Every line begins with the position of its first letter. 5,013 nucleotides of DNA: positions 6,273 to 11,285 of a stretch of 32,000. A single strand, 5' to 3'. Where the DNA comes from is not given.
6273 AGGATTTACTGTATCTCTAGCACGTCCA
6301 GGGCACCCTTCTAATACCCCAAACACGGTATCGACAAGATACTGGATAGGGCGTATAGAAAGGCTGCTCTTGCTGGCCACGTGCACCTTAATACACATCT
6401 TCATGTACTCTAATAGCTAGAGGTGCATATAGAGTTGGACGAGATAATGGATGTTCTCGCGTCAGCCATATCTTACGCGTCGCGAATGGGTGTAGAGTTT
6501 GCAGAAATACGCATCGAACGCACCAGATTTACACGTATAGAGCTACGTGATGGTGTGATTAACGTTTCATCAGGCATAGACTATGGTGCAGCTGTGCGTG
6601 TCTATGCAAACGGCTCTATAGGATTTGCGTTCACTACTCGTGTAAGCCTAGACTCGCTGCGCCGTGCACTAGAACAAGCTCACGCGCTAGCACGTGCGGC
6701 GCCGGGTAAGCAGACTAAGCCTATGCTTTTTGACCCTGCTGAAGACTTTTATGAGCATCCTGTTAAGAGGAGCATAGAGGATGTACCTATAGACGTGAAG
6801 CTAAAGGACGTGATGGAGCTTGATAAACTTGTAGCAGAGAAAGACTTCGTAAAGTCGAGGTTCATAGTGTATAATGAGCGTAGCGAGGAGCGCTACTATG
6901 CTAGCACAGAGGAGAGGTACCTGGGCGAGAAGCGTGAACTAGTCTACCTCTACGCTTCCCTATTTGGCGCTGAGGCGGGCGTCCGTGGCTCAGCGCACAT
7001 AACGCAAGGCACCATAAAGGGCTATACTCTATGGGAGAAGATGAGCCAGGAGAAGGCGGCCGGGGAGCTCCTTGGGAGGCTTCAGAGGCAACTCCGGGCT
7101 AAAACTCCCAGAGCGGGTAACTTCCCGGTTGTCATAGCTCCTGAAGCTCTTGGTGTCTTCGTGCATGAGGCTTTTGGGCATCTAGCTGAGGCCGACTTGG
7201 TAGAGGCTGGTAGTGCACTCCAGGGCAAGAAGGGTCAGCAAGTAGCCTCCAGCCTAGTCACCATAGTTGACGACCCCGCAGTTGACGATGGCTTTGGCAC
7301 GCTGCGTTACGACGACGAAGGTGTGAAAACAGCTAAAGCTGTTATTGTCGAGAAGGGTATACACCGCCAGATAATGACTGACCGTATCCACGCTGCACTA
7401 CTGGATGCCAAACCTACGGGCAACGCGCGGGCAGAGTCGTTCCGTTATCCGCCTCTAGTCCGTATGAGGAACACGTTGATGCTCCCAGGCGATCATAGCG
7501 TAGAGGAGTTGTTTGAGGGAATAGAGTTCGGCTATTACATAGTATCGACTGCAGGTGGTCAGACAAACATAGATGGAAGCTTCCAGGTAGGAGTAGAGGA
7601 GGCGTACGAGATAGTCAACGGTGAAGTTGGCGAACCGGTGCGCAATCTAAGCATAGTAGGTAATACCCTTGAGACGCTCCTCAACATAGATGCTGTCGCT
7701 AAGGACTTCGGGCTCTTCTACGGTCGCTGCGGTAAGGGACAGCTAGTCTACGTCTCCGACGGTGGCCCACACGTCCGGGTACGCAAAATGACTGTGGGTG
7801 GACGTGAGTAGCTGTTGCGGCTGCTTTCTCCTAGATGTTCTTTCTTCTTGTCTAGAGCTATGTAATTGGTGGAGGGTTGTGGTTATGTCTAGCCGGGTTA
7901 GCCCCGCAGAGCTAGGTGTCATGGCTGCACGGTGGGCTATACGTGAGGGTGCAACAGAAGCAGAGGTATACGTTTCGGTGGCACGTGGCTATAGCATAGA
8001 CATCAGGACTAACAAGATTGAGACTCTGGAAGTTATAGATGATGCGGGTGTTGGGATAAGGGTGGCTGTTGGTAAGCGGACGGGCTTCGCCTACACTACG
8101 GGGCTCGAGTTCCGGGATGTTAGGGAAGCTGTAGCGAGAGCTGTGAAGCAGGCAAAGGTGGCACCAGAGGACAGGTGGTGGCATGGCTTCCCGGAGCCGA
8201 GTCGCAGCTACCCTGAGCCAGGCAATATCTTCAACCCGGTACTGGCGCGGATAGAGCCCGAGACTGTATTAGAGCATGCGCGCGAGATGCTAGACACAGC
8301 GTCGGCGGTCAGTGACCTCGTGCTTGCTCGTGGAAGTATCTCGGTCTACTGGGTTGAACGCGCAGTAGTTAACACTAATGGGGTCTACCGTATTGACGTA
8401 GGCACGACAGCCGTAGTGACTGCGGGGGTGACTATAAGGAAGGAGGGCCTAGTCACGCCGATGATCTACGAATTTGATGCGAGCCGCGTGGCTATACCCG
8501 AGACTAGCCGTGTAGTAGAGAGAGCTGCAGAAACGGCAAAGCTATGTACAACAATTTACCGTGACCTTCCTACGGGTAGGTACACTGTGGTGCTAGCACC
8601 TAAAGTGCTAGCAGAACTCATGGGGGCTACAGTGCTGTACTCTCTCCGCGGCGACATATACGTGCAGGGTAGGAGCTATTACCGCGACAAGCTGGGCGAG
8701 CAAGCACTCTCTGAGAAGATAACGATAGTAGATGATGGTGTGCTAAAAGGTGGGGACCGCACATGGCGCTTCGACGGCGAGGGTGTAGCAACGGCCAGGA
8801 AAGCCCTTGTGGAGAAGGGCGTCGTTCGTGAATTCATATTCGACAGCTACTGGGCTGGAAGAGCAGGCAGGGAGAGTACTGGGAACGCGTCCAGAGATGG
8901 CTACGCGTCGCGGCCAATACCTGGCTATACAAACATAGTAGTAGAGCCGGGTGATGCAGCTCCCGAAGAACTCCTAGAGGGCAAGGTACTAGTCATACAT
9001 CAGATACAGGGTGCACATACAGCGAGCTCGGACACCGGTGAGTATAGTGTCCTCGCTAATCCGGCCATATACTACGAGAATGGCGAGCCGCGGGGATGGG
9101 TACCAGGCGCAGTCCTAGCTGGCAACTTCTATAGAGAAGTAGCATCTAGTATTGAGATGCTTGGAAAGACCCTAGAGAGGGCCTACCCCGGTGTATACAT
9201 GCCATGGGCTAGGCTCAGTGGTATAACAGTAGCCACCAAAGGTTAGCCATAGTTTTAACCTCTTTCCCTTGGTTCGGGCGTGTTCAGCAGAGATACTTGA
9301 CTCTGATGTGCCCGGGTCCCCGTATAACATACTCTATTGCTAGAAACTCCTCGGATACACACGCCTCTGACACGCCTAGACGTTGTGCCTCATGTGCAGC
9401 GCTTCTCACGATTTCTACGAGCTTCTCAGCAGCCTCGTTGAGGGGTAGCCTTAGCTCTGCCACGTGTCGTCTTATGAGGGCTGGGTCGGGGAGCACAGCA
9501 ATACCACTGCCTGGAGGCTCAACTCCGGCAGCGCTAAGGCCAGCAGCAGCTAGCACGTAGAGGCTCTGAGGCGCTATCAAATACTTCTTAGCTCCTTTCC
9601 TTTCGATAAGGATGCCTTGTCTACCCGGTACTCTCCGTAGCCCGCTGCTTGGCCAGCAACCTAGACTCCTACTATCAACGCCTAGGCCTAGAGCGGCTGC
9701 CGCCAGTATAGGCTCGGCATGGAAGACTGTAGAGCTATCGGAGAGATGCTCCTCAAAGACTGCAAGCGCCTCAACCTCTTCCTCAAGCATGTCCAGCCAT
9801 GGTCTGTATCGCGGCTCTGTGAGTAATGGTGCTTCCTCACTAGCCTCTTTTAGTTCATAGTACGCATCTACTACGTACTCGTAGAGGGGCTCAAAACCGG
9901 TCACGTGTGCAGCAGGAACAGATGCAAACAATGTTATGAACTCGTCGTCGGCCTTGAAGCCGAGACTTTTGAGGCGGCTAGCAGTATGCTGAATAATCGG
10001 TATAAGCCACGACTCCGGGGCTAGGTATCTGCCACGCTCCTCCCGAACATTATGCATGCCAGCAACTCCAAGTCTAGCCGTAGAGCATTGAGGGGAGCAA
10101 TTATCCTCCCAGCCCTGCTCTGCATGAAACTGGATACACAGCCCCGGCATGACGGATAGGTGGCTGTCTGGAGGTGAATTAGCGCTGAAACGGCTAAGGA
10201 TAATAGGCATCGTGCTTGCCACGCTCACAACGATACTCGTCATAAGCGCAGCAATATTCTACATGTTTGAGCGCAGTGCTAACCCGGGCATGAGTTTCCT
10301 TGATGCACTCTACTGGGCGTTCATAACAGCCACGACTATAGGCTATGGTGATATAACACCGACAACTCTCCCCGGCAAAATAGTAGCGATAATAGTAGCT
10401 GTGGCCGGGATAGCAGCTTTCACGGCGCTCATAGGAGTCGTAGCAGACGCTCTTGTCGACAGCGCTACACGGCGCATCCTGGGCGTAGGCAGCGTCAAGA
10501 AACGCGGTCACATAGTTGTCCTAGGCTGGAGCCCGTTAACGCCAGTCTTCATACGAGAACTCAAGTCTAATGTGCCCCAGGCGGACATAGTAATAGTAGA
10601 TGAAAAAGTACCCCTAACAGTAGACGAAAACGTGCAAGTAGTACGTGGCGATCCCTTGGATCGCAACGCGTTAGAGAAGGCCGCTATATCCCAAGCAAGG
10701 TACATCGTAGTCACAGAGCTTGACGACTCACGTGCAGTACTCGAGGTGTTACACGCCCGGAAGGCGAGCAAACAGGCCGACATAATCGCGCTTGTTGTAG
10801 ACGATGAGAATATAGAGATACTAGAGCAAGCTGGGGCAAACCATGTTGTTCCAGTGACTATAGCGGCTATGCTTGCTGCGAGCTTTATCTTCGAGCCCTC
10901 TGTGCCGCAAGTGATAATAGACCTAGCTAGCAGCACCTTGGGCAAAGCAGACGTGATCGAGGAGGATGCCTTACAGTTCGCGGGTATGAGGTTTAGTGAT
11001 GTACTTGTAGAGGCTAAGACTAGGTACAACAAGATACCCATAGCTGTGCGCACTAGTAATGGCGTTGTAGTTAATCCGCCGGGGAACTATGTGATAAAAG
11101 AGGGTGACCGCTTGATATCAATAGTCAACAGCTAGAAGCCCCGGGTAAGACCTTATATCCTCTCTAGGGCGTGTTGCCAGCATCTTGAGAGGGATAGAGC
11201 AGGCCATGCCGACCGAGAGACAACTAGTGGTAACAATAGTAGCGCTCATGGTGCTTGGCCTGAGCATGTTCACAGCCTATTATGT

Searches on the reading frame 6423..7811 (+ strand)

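Call 70: search_protein_families(library=pfam, proteins=[window:6423-7811:+], max_evalue=0.0001)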
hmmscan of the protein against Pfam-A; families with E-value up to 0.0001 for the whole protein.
window:6423-7811:+ (462 aa): 3 families
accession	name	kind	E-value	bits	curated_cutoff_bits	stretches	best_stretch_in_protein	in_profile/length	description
PF19289.4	PmbA_TldD_3rd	-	1.2e-63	214.7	22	1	232-460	2-220/220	PmbA/TldA metallopeptidase C-terminal domain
PF01523.21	PmbA_TldD_1st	-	2e-15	57.1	20.9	1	27-90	1-65/65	PmbA/TldA metallopeptidase domain 1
PF19290.4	PmbA_TldD_2nd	-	3.2e-06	28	20.9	1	118-204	3-94/109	PmbA/TldA metallopeptidase central domain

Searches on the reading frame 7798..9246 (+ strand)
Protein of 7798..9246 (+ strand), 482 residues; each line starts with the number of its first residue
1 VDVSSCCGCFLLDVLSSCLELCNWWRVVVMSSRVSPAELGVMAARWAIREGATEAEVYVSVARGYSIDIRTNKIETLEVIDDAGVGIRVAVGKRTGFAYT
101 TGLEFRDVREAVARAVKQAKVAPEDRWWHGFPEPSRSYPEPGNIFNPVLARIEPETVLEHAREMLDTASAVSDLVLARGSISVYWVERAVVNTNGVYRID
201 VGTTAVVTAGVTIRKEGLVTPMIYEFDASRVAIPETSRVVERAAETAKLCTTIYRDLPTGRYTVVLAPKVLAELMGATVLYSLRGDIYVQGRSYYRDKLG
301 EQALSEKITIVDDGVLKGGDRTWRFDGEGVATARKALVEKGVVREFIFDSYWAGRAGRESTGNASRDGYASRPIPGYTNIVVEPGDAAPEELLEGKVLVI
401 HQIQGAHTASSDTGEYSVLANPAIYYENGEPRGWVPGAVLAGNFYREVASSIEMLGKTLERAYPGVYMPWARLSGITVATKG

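Call 70: search_protein_families(library=pfam, proteins=[window:7798-9246:+], max_evalue=0.0001)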
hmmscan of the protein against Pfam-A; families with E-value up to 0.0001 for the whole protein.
window:7798-9246:+ (482 aa): 3 families
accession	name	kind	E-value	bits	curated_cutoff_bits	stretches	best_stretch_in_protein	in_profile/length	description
PF19289.4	PmbA_TldD_3rd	-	2.6e-59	200.5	22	1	259-479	1-219/220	PmbA/TldA metallopeptidase C-terminal domain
PF01523.21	PmbA_TldD_1st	-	7.8e-15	55.2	20.9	1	55-119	1-65/65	PmbA/TldA metallopeptidase domain 1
PF19290.4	PmbA_TldD_2nd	-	8.4e-07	29.9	20.9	1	150-248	4-106/109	PmbA/TldA metallopeptidase central domain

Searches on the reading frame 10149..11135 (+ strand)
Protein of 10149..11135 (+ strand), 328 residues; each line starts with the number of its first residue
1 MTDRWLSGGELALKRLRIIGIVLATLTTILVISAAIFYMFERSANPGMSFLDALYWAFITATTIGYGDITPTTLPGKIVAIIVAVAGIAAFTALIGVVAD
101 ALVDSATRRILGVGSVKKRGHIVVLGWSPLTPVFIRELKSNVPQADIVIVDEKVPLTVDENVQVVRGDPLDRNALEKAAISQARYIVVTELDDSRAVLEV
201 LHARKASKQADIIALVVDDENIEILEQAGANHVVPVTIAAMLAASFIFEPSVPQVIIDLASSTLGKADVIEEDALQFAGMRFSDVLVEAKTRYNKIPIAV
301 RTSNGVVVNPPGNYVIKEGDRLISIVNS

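Call 43: search_protein_families(library=pfam, proteins=[window:10149-11135:+], max_evalue=0.001)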
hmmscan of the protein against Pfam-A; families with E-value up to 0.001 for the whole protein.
window:10149-11135:+ (328 aa): 5 families
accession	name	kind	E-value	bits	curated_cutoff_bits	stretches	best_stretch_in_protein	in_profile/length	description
PF07885.22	Ion_trans_2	-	6.9e-21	74.4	22.5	1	27-103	3-78/79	Ion channel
PF02254.24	TrkA_N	-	3e-17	63.5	23.8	1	122-234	1-114/116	TrkA-N domain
PF00520.37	Ion_trans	-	2.9e-10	40.2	25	1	19-104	129-235/241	Ion transport protein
PF06241.17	Castor_Poll_mid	-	5.4e-05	23.6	26.7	0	276-326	39-88/104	Castor and Pollux, part of voltage-gated ion channel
PF22614.2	Slo-like_RCK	-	0.00074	19.6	24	0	118-190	2-86/119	Calcium-activated potassium channel slowpoke-like RCK domain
